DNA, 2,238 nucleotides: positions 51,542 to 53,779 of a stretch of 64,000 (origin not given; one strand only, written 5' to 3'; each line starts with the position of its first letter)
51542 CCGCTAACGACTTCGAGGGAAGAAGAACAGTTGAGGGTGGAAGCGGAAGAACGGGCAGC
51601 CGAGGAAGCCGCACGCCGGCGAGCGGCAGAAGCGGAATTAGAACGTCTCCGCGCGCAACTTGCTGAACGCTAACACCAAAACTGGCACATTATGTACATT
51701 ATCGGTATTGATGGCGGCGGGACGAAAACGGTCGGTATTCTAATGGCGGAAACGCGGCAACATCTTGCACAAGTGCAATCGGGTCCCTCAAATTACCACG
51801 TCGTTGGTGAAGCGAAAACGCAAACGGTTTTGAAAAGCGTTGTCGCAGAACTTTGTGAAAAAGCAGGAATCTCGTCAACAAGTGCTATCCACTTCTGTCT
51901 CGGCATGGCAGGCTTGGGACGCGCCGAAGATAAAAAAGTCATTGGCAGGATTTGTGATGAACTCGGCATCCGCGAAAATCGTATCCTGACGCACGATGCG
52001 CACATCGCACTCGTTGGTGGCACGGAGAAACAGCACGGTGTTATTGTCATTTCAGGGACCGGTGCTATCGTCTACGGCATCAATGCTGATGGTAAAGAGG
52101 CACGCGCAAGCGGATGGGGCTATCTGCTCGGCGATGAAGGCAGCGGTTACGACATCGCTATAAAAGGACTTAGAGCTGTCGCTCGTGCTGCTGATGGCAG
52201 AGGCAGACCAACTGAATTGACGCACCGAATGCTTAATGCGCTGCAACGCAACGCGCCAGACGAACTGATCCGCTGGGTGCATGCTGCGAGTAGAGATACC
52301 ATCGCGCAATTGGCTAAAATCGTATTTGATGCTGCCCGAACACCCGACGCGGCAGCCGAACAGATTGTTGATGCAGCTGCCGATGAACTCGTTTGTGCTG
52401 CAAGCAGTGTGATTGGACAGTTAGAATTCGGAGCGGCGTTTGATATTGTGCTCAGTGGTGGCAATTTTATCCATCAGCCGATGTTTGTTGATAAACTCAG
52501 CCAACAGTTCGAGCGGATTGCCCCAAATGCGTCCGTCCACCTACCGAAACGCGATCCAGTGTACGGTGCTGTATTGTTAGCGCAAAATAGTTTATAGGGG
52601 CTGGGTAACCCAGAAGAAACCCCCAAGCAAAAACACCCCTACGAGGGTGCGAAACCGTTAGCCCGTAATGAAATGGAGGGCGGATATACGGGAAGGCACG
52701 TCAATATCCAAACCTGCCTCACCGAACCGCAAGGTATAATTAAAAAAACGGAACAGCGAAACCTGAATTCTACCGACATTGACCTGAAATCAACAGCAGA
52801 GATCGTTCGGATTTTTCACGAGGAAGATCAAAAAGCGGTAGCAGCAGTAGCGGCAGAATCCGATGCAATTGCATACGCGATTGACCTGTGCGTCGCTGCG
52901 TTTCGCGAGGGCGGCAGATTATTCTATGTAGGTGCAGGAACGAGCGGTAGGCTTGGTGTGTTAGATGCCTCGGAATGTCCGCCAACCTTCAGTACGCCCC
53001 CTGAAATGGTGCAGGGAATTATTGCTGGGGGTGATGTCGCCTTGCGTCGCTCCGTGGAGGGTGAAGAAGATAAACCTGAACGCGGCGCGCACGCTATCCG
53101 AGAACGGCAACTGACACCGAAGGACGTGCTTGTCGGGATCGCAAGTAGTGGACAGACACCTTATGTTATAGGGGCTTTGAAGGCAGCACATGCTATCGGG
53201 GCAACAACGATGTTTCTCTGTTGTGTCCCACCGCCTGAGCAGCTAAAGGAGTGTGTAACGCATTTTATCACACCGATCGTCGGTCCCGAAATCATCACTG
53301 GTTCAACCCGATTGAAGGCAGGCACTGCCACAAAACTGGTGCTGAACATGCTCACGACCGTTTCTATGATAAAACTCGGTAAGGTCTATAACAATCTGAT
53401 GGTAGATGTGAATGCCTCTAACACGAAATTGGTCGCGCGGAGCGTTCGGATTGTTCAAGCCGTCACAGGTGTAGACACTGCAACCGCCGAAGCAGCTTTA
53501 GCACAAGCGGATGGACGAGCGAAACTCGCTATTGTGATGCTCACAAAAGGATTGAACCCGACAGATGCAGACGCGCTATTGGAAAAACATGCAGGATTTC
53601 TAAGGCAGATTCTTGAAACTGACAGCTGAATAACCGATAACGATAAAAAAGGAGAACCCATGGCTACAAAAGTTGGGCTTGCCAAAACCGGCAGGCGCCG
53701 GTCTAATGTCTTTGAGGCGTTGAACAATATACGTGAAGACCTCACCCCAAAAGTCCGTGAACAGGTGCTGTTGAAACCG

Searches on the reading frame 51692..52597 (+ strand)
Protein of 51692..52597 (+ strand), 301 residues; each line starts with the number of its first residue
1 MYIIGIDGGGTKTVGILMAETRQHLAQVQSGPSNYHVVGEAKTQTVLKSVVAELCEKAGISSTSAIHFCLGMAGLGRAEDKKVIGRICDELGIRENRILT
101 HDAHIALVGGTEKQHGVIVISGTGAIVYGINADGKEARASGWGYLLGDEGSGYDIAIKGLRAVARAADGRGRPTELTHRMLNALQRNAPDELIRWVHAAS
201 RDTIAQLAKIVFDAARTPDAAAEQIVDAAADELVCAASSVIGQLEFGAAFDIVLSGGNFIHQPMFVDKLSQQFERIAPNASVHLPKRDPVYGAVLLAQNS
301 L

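Call 97: search_protein_families(library=pfam, proteins=[window:51692-52597:+], max_evalue=0.00001)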
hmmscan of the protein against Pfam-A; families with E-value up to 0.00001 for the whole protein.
window:51692-52597:+ (301 aa): 1 family
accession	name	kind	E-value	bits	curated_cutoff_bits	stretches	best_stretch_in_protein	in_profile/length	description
PF01869.26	BcrAD_BadFG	-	1.6e-46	159.4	31.5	1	4-297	1-271/271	BadF/BadG/BcrA/BcrD ATPase family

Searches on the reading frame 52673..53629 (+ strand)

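Call 97: search_protein_families(library=pfam, proteins=[window:52673-53629:+], max_evalue=0.00001)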
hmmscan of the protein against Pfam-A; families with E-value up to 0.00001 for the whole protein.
window:52673-53629:+ (318 aa): 4 families
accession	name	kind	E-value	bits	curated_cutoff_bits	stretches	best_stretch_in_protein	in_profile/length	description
PF22645.1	GKRP_SIS_N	-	4.7e-20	71.9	27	1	66-171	2-111/113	Glucokinase regulatory protein N-terminal SIS domain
PF13580.11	SIS_2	-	2e-10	41.3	27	1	58-179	13-133/138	SIS domain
PF20741.3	GKRP-like_C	-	3.8e-08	34.2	27.7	1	240-279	1-40/100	C-terminal lid domain of glucokinase regulatory protein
PF22198.1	GKRP_SIS_2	-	8.3e-06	26.1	27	0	61-120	2-61/191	Glucokinase regulatory protein, second SIS domain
